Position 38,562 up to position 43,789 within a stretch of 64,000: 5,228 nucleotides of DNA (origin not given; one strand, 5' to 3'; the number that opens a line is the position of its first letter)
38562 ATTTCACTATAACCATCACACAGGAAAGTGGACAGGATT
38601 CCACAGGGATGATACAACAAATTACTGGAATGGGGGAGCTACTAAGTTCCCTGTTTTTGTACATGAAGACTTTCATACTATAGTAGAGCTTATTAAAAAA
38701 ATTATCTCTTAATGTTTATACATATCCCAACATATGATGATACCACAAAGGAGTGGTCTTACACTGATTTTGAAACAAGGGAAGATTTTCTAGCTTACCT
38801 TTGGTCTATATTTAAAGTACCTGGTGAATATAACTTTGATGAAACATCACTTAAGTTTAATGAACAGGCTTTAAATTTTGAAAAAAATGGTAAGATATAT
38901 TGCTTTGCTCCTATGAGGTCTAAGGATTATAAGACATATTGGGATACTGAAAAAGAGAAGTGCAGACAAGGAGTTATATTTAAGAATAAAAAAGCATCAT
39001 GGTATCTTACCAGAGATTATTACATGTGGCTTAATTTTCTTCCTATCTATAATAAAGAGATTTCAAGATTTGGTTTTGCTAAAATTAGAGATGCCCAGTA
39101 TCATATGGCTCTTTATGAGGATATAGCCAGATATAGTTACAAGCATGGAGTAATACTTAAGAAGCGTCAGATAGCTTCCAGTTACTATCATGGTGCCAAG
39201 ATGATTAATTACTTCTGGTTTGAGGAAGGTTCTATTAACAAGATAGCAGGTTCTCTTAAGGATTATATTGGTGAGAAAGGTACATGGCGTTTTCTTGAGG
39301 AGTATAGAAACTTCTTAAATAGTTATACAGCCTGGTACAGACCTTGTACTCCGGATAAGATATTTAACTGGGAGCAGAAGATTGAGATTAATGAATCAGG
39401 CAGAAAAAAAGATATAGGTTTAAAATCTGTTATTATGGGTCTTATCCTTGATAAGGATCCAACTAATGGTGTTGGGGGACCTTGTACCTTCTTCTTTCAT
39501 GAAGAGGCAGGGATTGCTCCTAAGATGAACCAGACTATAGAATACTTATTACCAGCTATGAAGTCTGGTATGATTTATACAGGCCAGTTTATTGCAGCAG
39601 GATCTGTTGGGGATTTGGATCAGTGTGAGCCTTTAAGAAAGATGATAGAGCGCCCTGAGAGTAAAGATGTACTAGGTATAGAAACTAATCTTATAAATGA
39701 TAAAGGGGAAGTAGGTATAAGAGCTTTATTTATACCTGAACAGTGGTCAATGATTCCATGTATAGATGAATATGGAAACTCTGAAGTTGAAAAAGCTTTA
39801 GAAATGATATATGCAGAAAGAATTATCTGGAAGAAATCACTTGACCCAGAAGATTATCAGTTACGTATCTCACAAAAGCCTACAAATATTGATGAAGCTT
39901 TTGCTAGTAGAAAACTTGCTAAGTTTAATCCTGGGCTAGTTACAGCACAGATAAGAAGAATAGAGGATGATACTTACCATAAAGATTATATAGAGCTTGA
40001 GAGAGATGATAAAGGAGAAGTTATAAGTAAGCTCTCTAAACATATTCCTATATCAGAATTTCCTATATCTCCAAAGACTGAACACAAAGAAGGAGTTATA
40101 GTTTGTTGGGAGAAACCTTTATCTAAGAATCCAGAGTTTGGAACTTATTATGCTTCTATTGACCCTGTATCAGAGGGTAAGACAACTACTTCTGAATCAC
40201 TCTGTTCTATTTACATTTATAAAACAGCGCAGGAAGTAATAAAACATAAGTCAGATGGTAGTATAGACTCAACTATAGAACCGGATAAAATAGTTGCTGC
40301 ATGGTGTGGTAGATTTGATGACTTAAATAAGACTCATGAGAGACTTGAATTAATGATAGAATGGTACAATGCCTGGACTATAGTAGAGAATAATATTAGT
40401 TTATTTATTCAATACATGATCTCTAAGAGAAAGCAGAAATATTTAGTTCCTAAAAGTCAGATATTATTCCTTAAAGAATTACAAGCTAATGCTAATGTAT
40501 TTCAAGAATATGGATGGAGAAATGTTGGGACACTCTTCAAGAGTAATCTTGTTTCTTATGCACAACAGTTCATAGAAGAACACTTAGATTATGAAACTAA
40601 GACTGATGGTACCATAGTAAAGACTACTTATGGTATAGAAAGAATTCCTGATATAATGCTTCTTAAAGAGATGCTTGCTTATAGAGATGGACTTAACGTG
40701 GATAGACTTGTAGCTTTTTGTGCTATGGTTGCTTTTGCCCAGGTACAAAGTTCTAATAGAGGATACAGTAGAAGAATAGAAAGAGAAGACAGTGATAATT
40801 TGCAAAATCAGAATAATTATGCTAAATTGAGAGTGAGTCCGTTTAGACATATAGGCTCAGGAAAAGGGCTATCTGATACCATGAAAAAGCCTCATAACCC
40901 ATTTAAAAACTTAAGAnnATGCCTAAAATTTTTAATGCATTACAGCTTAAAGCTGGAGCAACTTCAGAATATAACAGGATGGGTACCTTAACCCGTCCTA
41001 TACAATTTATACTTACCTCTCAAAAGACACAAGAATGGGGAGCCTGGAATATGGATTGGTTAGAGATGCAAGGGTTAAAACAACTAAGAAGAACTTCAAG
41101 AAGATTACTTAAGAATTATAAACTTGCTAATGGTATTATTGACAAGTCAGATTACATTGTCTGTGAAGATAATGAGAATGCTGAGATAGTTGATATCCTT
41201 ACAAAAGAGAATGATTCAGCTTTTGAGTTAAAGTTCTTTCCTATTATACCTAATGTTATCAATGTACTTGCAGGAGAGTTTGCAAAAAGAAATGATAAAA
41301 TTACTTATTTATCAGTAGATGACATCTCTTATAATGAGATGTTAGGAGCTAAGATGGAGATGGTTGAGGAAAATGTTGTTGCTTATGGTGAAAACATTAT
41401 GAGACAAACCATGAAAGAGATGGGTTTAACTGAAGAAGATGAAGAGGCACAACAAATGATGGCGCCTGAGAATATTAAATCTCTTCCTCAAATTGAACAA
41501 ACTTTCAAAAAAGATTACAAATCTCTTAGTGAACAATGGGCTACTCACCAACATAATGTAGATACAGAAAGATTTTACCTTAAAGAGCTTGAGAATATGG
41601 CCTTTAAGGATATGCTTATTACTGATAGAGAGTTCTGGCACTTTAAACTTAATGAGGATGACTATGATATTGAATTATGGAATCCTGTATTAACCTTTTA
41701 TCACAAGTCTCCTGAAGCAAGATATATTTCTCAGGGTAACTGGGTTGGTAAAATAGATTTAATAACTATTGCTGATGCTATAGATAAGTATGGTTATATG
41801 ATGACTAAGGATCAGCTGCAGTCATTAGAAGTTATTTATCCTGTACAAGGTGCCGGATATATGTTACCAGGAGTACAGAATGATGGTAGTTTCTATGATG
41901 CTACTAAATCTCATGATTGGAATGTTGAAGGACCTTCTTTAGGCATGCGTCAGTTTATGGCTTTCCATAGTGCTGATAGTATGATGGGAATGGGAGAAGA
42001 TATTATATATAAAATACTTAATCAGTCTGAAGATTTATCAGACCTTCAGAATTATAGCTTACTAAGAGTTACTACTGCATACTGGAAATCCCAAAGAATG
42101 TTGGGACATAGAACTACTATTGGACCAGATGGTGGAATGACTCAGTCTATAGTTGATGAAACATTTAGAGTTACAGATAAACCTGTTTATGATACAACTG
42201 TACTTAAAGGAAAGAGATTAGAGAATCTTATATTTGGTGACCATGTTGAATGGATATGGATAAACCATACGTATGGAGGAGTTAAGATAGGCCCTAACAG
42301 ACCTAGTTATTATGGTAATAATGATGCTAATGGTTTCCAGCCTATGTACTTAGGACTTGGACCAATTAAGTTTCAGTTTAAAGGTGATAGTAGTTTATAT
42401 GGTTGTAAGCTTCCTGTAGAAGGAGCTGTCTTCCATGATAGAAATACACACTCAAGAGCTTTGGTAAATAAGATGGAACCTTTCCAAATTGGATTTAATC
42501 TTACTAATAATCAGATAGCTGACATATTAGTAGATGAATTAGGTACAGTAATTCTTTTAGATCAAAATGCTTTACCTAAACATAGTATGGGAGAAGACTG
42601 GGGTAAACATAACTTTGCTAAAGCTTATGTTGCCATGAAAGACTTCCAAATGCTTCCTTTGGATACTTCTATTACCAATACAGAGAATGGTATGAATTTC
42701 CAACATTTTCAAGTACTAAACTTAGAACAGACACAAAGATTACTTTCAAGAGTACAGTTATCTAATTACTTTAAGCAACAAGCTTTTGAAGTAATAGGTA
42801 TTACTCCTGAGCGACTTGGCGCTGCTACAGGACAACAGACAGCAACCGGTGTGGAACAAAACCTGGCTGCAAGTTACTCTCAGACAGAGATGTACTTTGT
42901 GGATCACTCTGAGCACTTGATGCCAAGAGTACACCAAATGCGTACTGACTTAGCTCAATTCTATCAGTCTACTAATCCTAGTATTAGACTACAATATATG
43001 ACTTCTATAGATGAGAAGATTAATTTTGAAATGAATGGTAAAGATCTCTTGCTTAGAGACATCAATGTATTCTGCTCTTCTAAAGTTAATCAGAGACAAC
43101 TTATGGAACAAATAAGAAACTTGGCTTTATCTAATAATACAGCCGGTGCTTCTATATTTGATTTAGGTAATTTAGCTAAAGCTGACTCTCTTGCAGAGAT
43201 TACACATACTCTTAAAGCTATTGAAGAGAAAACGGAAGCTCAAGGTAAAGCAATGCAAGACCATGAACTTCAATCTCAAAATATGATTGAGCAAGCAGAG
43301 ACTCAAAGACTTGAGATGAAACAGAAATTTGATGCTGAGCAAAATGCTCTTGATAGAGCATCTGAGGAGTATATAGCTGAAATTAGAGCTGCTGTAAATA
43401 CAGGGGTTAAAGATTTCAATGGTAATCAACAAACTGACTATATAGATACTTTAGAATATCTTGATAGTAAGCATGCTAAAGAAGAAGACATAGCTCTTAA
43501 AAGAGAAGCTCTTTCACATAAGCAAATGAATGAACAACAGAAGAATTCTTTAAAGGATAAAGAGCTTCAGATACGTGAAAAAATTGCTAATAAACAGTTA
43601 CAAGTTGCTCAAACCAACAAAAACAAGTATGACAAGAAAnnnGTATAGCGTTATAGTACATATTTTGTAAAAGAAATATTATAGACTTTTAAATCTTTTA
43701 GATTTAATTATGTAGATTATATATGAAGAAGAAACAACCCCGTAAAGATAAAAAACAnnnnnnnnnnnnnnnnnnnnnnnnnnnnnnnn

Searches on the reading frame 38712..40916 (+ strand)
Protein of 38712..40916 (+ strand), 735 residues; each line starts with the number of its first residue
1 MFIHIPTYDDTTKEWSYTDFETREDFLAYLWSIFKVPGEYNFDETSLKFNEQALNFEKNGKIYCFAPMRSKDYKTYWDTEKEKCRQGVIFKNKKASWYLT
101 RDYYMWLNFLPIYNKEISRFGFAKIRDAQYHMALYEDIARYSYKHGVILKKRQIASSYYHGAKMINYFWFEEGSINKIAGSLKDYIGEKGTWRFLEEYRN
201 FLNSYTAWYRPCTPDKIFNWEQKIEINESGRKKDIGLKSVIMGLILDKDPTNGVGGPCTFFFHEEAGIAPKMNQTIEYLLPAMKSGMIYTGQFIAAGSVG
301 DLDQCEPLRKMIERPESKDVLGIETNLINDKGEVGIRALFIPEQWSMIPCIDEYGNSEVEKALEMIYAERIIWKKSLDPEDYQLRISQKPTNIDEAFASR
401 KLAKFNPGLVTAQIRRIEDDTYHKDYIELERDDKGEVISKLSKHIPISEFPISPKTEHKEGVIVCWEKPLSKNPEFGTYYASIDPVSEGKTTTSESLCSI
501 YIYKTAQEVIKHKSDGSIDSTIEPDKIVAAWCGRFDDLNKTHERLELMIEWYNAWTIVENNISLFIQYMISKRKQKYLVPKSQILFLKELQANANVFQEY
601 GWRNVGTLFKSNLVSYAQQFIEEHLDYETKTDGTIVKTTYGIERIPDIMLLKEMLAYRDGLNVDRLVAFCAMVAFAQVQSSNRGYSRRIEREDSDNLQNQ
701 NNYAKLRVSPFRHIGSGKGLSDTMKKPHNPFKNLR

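Call 9: search_protein_families(library=phrogs, proteins=[window:38712-40916:+], max_evalue=0.001)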
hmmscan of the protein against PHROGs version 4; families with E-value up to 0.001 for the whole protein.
window:38712-40916:+ (735 aa): 1 family
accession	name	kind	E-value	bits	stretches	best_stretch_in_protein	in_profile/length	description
phrog_6681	-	head and packaging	1.2e-56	193.5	1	61-692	79-734/758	terminase large subunit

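Call 83: search_protein_families(library=pfam, proteins=[window:38712-40916:+], max_evalue=0.001)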
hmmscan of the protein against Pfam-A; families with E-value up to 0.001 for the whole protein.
window:38712-40916:+ (735 aa): 0 families

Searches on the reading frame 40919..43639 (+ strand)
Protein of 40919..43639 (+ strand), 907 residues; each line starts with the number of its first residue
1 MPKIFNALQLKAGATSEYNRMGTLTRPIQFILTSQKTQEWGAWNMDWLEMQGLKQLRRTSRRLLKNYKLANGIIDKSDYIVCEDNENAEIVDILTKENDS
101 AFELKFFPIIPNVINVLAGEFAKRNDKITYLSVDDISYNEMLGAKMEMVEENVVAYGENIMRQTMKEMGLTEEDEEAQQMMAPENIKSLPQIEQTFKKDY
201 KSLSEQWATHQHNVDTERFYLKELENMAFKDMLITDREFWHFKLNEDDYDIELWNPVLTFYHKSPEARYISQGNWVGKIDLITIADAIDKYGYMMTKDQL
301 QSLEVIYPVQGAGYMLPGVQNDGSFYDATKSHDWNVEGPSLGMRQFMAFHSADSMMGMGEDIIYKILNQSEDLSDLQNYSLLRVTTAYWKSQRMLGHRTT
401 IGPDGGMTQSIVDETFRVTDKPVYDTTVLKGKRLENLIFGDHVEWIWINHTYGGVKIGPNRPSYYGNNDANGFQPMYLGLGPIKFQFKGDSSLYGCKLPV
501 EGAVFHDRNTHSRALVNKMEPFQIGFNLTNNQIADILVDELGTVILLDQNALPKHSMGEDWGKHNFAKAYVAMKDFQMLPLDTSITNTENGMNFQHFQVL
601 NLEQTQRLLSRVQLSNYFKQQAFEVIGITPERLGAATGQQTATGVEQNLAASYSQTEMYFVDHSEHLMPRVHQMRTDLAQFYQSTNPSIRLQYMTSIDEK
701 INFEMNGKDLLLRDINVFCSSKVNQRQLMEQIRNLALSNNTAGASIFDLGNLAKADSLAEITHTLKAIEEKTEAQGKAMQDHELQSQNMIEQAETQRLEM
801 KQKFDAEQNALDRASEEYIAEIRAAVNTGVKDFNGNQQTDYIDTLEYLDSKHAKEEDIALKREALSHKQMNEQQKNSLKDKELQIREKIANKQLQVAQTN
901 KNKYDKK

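Call 9: search_protein_families(library=phrogs, proteins=[window:40919-43639:+], max_evalue=0.001)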
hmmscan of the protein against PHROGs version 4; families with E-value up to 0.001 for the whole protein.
window:40919-43639:+ (907 aa): 1 family
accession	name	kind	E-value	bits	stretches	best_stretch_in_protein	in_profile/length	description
phrog_6547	-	head and packaging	1.2e-78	266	1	30-904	13-802/827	portal protein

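Call 19: search_dna_similar(query=window:40919-43639:+, collection=phages, mode=protein, max_rows=12)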
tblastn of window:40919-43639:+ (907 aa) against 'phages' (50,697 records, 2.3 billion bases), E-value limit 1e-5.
Records with a match: 135; places in all: 135; records where one place covers at least 80% of the query: 55.
Best place of each record, by identity: <60% 135.
By first word of the organism name: uncultured 43; Bacteroides 30; Flavobacterium 29; Cellulophaga 9; CrAssphage 7; Bacteriophage 6; Dulem 2; IAS 2; Leptolyngbya 1; phage 1; and 5 more.
By host as written in the record: - 58; Bacteroides intestinalis DSM 108646 25; Flavobacterium psychrophilum 950106-1/1 12; Homo sapiens 3; Flavobacterium psychrophilum strain FPS-D10 3; Flavobacterium psychrophilum 020612-2/1 3; Cellulophaga baltica #18 2; Cellulophaga baltica #17 2; and 19 more.
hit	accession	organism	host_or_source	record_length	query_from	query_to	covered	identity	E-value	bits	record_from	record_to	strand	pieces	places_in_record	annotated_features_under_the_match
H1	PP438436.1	Leptolyngbya phage Lbo-JY46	Leptolyngbya boryana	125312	5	905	99%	29.8%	6e-99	346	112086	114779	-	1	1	hypothetical protein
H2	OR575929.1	phage csAssE-Sib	human gut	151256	27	766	82%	27.3%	3e-65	245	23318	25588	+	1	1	portal protein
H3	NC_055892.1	uncultured phage cr109_1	human feces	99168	27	903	97%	22.0%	1e-26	124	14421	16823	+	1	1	portal protein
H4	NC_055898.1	uncultured phage cr115_1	human feces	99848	27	898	96%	22.1%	2e-29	133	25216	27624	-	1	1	portal protein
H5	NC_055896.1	uncultured phage cr113_1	human feces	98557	27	888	95%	22.2%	5e-25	119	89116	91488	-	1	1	portal protein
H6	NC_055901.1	uncultured phage cr130_1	Rhesus macaque feces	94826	25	901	97%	21.5%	1e-21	108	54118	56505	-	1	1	portal protein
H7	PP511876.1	Dulem virus 42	Propithecus coquereli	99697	107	892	87%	23.8%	1e-26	124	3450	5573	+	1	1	portal protein (x2) | hypothetical protein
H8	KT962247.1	Cellulophaga phage phi17:2_18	Cellulophaga baltica #18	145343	27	832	89%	22.3%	4e-43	177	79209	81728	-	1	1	structural protein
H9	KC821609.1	Cellulophaga phage phi17:2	Cellulophaga baltica #17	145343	27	832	89%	22.3%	4e-43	177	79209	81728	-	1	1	structural protein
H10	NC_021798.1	Cellulophaga phage phi17:2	Cellulophaga baltica #17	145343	27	832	89%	22.3%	4e-43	177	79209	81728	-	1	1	portal protein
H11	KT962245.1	Cellulophaga phage phi4:1_13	Cellulophaga baltica #13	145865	27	832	89%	22.3%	4e-43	177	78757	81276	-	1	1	structural protein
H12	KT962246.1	Cellulophaga phage phi4:1_18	Cellulophaga baltica #18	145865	27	832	89%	22.3%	4e-43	177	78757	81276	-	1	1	structural protein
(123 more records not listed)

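Call 83: search_protein_families(library=pfam, proteins=[window:40919-43639:+], max_evalue=0.001)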
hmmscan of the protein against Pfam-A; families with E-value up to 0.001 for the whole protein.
window:40919-43639:+ (907 aa): 0 families
